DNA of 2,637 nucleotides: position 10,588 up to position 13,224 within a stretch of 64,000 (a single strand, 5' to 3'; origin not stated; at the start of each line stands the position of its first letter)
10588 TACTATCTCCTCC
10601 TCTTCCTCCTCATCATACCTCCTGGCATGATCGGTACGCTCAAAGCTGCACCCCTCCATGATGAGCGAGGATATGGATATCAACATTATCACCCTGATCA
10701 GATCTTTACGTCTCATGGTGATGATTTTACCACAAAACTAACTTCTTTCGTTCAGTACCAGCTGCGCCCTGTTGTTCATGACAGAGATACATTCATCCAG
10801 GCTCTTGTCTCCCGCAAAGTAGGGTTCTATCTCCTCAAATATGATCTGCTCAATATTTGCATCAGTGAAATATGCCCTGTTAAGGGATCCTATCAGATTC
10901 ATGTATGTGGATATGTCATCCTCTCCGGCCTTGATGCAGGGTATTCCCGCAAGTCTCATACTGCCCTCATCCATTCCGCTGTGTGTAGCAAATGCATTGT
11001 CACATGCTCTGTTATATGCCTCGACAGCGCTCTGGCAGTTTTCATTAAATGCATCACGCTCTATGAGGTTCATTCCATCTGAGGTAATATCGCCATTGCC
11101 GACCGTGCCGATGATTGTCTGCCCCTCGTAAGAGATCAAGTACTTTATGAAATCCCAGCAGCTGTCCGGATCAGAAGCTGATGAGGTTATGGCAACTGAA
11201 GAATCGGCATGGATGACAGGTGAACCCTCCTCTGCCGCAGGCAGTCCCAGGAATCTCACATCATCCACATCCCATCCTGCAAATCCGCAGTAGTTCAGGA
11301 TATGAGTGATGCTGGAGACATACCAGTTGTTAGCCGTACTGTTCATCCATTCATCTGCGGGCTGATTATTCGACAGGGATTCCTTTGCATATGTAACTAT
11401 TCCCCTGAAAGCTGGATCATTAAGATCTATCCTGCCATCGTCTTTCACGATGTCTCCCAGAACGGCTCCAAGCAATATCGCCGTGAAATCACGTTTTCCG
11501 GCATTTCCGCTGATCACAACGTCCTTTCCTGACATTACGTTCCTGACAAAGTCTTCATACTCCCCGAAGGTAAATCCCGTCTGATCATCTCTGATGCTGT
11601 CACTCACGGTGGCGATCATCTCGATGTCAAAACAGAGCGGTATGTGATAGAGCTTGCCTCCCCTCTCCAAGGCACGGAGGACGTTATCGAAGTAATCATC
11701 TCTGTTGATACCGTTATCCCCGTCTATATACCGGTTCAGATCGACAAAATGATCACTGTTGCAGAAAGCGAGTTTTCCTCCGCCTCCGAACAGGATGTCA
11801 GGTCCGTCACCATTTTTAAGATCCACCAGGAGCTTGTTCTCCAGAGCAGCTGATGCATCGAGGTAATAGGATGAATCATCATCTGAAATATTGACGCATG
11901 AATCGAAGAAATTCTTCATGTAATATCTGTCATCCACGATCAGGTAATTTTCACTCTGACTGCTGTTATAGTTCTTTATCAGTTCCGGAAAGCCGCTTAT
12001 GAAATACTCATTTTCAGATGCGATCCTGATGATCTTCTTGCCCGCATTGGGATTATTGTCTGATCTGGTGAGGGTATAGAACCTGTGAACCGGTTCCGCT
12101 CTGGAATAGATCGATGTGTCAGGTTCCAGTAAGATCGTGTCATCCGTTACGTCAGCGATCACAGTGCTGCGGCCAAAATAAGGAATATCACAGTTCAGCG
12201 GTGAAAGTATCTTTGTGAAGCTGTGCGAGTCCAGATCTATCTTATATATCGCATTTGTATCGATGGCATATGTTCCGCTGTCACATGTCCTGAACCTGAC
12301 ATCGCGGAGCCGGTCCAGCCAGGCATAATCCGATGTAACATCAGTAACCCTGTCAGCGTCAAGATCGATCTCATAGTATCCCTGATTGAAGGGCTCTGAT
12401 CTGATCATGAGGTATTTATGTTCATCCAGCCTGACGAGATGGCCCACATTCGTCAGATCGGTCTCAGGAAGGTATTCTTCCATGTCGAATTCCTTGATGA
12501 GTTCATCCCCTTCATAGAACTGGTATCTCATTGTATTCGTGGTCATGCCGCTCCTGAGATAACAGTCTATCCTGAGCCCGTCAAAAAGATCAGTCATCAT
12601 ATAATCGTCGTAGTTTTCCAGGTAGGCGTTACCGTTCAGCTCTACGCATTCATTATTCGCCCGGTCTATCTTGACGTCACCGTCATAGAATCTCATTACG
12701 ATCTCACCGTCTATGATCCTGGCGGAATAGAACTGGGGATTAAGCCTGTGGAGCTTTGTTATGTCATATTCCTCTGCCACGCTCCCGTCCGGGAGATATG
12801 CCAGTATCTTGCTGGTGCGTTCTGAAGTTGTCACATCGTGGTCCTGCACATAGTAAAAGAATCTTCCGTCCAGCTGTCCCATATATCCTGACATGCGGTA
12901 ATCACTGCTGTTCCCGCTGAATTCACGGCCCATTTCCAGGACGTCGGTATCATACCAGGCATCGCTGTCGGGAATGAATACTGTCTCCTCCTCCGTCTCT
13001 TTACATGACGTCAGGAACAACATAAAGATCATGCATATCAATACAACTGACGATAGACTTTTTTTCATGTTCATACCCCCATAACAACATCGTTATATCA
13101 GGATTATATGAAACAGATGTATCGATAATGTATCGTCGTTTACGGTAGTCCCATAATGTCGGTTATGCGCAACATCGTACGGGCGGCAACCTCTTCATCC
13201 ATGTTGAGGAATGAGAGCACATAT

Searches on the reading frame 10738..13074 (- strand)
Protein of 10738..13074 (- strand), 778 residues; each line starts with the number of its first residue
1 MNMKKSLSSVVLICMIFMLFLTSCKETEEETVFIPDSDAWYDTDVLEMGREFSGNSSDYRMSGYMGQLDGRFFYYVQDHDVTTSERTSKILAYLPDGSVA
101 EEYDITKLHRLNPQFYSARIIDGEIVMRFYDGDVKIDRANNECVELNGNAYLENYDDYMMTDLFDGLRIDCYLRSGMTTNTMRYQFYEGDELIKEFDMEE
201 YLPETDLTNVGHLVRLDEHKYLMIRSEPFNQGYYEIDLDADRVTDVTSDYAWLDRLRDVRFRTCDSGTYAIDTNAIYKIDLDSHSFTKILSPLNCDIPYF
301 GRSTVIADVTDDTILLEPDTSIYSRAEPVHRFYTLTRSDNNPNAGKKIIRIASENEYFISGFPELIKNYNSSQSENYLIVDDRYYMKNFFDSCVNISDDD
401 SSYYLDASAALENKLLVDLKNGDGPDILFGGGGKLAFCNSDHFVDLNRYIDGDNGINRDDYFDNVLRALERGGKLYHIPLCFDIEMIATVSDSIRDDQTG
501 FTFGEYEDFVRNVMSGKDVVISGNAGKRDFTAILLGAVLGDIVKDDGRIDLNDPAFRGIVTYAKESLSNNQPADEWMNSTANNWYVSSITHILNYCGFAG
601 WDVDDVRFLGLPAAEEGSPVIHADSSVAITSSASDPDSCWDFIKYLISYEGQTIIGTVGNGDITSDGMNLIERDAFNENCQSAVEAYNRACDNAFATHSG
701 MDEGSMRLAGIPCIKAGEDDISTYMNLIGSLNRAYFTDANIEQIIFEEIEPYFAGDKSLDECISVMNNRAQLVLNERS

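Call 21: search_protein_families(library=pfam, proteins=[window:10738-13074:-], max_evalue=0.00001)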
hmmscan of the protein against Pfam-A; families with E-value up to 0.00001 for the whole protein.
window:10738-13074:- (778 aa): 1 family
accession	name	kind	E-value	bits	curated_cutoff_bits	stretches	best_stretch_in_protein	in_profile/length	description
PF01547.30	SBP_bac_1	-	8.1e-06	26.5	26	0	408-652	33-306/307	Bacterial extracellular solute-binding protein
